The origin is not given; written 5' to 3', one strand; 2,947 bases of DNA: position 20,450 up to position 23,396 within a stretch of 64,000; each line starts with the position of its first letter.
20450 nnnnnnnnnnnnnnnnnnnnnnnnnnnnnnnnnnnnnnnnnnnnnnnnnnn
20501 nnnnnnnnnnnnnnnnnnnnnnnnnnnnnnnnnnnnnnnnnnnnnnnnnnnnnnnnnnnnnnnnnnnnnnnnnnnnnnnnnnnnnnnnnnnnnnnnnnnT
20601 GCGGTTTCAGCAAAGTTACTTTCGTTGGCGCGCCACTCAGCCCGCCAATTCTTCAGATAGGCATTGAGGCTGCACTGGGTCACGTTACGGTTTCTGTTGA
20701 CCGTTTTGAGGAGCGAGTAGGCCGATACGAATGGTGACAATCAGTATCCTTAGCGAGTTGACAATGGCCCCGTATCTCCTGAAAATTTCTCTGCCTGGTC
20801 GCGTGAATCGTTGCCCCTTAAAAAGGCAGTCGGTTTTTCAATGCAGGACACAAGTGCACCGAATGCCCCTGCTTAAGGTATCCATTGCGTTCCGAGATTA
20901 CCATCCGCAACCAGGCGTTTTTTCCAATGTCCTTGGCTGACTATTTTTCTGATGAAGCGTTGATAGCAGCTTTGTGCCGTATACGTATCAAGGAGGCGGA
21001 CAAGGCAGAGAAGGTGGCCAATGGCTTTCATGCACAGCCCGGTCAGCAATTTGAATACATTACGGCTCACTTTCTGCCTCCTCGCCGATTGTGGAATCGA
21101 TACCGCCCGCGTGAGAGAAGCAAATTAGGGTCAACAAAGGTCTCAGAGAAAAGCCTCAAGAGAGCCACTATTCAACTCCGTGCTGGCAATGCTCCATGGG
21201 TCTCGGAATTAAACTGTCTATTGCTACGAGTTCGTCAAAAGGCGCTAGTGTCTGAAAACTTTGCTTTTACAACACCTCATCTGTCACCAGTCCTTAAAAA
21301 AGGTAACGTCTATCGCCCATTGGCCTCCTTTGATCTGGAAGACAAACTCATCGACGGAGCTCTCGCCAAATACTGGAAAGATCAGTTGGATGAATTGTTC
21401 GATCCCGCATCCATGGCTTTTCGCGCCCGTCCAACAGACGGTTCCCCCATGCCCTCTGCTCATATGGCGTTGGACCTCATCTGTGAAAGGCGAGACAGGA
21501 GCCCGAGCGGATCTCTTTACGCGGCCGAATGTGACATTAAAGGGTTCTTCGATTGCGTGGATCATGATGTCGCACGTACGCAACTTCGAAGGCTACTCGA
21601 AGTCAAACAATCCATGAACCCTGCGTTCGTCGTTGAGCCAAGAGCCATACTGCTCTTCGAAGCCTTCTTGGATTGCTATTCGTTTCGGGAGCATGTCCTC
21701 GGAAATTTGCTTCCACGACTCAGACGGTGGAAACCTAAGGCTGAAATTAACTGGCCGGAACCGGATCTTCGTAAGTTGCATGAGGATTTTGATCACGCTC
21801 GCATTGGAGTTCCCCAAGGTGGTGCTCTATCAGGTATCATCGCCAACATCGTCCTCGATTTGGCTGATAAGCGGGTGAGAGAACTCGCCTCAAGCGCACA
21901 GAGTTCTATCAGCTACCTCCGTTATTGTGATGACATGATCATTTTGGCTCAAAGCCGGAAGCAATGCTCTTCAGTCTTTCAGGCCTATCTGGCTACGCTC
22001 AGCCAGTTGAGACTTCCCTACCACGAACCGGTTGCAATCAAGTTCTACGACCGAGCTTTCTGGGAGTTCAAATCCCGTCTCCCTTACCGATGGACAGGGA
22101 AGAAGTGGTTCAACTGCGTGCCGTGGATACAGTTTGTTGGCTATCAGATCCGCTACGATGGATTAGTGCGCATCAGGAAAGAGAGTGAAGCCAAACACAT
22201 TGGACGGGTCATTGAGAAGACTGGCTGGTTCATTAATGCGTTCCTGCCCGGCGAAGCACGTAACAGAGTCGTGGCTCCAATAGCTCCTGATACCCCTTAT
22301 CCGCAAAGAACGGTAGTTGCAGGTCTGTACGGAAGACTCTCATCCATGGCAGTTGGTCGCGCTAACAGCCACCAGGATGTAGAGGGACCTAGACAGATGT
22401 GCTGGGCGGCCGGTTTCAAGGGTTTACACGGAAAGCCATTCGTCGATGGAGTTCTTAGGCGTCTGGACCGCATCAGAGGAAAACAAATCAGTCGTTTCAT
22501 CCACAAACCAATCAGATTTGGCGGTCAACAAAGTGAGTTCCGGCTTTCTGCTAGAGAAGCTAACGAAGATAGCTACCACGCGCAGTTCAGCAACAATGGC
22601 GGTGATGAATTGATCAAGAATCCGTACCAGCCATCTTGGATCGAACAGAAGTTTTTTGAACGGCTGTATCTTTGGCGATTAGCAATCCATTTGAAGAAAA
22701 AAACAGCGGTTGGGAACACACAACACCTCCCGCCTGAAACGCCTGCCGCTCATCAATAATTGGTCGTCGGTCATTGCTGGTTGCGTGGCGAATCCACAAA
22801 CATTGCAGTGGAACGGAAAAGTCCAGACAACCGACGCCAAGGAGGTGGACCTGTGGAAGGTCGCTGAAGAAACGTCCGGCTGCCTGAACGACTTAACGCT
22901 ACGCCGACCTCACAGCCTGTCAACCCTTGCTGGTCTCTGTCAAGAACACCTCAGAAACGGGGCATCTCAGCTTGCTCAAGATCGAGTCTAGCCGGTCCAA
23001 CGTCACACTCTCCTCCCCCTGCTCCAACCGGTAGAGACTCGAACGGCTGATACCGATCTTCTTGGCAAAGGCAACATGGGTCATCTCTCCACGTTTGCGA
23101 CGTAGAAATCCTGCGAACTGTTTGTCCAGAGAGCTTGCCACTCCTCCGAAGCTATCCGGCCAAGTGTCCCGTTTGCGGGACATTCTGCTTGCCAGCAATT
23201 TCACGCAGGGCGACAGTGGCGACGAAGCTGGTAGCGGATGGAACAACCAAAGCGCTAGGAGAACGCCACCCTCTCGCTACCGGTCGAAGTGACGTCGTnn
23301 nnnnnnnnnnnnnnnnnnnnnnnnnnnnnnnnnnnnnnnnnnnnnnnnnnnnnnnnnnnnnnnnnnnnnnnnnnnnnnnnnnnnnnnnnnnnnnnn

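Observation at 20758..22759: Stand-alone ~610-aa reverse transcriptase preceded by a promoter and a ~130-nt structured, U-tract-terminated leader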

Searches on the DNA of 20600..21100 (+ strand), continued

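Call 85: search_with_rna_model(model_id=R2, sources=[window, L001, L002, L003, L004, L005, L006, L007, L008, L009, L010, L011, L012, L013, L015, L016, L017, L018, L019, L020, L021, L022, L023, L024, L025, L026, L027, L028, L029, L030, L031, L032, L033, L034, L035, L036, L040, L041, L043, L044, L045, L046, L048, L049, L051, L053, L055, L056, L057, L059, L061, L062, L063, L064, L065, L068, L070, L071, L073, L075, L076, L077, L078, L080, L081, L082, L083, L084, L085, L087, L088, L089, L091, L093, L094, L095, L096, L097, L098, L099, L100, L102, L104, L105, L107, L108, L109, L110, L111, L113, L114, L115, L117, L118, L119, L121, L122, L125, L127], max_evalue=1)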
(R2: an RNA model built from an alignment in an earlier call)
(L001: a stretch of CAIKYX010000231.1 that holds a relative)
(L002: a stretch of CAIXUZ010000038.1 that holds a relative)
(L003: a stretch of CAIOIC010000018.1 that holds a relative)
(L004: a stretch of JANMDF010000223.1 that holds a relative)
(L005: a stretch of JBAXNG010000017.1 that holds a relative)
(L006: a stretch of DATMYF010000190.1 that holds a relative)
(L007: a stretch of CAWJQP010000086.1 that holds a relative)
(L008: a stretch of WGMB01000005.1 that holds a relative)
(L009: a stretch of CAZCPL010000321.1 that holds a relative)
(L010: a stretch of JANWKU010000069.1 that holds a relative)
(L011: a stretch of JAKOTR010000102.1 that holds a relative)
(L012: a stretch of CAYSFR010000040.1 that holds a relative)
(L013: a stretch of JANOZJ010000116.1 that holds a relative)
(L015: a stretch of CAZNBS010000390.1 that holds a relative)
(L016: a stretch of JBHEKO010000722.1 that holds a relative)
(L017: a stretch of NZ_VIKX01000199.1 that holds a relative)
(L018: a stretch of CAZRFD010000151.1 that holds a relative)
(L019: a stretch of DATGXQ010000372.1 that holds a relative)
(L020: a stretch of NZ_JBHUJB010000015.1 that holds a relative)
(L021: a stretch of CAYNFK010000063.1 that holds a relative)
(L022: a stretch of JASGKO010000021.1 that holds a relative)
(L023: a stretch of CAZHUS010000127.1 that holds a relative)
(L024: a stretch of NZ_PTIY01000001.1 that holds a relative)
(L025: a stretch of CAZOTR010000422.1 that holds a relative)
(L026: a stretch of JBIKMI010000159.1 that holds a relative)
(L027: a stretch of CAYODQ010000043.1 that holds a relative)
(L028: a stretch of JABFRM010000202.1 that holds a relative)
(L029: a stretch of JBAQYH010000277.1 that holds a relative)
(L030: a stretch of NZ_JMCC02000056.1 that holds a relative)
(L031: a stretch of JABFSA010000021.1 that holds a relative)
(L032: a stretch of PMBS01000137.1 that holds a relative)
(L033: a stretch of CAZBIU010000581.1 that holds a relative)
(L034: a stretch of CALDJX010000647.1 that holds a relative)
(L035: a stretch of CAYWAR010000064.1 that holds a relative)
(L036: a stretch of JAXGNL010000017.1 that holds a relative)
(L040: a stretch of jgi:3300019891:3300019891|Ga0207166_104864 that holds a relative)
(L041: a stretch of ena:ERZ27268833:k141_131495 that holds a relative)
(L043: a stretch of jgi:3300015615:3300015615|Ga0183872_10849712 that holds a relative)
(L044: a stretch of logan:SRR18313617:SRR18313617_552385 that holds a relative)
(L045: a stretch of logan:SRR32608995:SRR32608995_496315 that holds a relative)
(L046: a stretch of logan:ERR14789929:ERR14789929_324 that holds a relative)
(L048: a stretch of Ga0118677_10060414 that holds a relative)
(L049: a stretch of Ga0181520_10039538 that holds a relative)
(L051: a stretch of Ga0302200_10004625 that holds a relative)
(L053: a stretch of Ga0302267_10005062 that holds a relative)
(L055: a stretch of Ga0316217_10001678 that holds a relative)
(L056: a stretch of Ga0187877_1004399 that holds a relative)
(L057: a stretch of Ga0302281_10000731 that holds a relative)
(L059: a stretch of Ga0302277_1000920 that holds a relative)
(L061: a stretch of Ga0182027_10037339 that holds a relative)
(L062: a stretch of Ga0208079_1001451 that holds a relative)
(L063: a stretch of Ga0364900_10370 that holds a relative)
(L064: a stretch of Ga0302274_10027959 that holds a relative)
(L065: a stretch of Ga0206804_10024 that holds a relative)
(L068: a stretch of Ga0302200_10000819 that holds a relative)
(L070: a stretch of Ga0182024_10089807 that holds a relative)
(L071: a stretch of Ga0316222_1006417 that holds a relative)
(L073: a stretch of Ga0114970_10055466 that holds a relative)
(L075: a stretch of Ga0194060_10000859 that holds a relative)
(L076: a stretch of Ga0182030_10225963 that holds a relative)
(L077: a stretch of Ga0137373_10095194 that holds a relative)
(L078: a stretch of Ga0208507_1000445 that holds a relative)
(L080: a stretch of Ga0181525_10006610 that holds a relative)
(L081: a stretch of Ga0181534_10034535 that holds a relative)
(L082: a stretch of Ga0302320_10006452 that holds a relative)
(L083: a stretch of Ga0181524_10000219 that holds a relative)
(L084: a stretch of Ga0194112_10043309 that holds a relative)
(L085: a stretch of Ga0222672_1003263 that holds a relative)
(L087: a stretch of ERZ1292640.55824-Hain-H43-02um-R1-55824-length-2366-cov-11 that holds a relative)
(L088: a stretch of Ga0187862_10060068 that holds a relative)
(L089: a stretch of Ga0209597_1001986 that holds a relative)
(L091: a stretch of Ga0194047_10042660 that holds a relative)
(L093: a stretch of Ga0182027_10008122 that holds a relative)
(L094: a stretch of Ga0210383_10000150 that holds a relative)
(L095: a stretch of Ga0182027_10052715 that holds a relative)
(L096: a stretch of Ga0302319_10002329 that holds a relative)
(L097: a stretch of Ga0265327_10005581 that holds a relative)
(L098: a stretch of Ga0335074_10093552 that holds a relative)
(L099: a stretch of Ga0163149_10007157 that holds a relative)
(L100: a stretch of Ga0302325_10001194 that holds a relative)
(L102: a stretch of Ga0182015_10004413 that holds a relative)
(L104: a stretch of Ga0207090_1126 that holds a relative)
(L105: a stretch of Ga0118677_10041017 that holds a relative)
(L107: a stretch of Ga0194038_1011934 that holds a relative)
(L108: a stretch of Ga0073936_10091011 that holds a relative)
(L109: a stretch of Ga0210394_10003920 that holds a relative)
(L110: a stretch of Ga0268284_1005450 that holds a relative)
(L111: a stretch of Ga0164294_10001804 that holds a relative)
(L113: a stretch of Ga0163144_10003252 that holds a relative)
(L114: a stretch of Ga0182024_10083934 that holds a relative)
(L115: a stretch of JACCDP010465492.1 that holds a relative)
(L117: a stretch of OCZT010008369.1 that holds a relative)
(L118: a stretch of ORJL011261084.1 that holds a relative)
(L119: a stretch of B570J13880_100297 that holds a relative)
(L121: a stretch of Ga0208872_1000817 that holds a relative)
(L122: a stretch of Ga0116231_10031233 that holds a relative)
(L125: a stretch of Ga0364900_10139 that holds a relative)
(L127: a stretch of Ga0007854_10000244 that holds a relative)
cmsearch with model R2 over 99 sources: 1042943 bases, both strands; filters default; matches with E-value up to 1: 49.
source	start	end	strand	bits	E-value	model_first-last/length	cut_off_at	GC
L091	466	543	+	61.8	4.1e-11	1-78/78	no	0.58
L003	7866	7943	+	60.4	8.2e-11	1-78/78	no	0.59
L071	238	313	+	58.5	2.2e-10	1-78/78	no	0.64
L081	843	918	+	58.2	2.5e-10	1-78/78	no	0.63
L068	6855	6930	+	57.1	4.5e-10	1-78/78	no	0.62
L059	6864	6939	+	56.2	7.3e-10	1-78/78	no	0.55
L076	116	190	+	54.6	1.6e-09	1-78/78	no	0.59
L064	1364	1438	+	54.2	2.1e-09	1-78/78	no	0.65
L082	2416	2488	+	52.9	4.1e-09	1-78/78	no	0.64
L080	1228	1302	+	50.5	1.4e-08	1-78/78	no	0.53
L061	2889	2967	+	50.4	1.4e-08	1-78/78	no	0.59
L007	7827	7900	+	48.7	3.4e-08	1-78/78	no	0.64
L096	6816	6889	+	48.2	4.7e-08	1-78/78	no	0.66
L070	2299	2379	+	47.4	6.9e-08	1-78/78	no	0.53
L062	5820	5888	+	46.9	9e-08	1-78/78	no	0.55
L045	201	282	+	46.7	9.7e-08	1-78/78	no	0.52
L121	6852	6931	+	45.8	1.5e-07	1-78/78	no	0.61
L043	1478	1560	+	45.8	1.6e-07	1-78/78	no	0.53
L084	1923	1991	+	45.5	1.8e-07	1-78/78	no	0.7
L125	6840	6932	+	44.2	3.7e-07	1-78/78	no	0.59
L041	7866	7948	+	43.9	4.3e-07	1-78/78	no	0.49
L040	7866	7948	+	43.7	4.7e-07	1-78/78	no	0.53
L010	3809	3893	+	42.8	7.4e-07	1-78/78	no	0.55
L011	7095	7205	+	42.8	7.6e-07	1-78/78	no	0.63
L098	1359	1450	+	42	1.1e-06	1-78/78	no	0.59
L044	915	999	+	41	1.9e-06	1-78/78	no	0.54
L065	6873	6943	+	40.7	2.2e-06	1-78/78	no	0.51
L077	176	265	+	40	3.2e-06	1-78/78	no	0.59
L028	7801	7869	+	38.1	8.6e-06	1-78/78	no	0.51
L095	291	385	+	37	1.5e-05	1-78/78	no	0.55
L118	1316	1411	+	35.7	3e-05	1-78/78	no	0.55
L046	7432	7512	+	35.6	3.1e-05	1-78/78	no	0.62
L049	1720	1808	+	33.5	9e-05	1-78/78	no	0.57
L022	7807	7908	+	32.8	0.00013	1-78/78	no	0.48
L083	1679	1752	+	32.3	0.00017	1-78/78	no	0.58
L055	2609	2690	+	31.4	0.00028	1-78/78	no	0.52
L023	6869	6949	+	31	0.00032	1-78/78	no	0.65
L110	2757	2826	+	29.8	0.00061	1-78/78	no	0.63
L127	6860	6944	+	27.7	0.0019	1-78/78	no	0.62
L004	37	149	+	26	0.0044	1-78/78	no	0.63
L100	6840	6900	+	25.6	0.0056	1-78/78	no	0.56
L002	7870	7937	+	24.7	0.0088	1-78/78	no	0.51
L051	6870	6937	+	23.6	0.016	1-78/78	no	0.5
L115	6773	6847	+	22.9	0.022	1-78/78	no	0.49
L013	6001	6103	+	21.4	0.048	1-78/78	no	0.52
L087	414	535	+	18.8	0.18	1-78/78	no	0.59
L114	3330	3402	+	18.2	0.25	1-78/78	no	0.53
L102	1385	1484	+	16.7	0.54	1-78/78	no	0.63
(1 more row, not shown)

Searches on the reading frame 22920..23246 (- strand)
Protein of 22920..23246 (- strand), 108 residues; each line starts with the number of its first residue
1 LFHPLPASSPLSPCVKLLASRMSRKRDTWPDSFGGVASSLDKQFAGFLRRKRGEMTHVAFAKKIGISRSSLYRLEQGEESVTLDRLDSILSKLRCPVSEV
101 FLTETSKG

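Call 3: search_protein_families(library=padloc, proteins=[window:22920-23246:-], max_evalue=0.01)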
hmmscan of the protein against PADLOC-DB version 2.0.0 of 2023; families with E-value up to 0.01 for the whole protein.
window:22920-23246:- (108 aa): 8 families
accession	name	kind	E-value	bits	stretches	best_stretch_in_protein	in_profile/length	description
PDLC02926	HTH_VI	-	3.4e-09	34.8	1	50-105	10-65/92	-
PDLC03949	RmrA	-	9.7e-05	19.4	1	49-98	10-59/363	-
PDLC03665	Control_protein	-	0.0001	20.5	1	48-99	16-67/77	control protein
PDLC03952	RmrA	-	0.0003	17.8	1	50-105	31-85/395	-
PDLC04142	capH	-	0.0034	16.4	1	48-104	14-68/103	capH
PDLC03946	RmrA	-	0.0036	14.1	1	48-101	9-62/357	-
PDLC03956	RmrA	-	0.0057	13.8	1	49-106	17-73/399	-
PDLC03951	RmrA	-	0.0081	13.2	1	50-102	17-68/400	-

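Call 4: search_protein_families(library=pfam, proteins=[window:22920-23246:-], max_evalue=0.01)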
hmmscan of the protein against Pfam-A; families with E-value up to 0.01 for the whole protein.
window:22920-23246:- (108 aa): 3 families
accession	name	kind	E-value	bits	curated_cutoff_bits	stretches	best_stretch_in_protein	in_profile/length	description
PF01381.28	HTH_3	-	2.1e-09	37.7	23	1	49-99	4-54/55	Helix-turn-helix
PF13560.12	HTH_31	-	5.4e-08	33.5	27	1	48-99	6-60/64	Helix-turn-helix domain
PF13443.12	HTH_26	-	1.1e-07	32.4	22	1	55-101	11-58/63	Cro/C1-type HTH DNA-binding domain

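Call 5: search_protein_families(library=ncbifam, proteins=[window:22920-23246:-], max_evalue=0.01)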
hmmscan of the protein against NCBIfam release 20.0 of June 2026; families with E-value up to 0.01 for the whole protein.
window:22920-23246:- (108 aa): 6 families
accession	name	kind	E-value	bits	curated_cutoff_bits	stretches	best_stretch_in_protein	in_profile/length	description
TIGR03070.1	couple_hipB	subfamily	6.8e-07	29.2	71.65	1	49-93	10-54/58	type II toxin-antitoxin system Y4mF family antitoxin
NF041575.1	antitoxPezA_Strep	equivalog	1.4e-06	28.3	290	1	50-94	10-54/158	type II toxin-antitoxin system antitoxin PezA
NF041951.1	phage_RstR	subfamily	0.00041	20.6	80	1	50-100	11-61/108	RstR family transcriptional repressor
NF007271.0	PRK09726.1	equivalog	0.00087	19.2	79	1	48-95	19-66/88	type II toxin-antitoxin system antitoxin HipB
NF006015.0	PRK08154.1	subfamily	0.0022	17.2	204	1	49-105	39-94/314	anaerobic benzoate catabolism transcriptional regulator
NF047948.1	male_kill_WMK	equivalog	0.0034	16.9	300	1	54-101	175-222/300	WO male-killing family protein Wmk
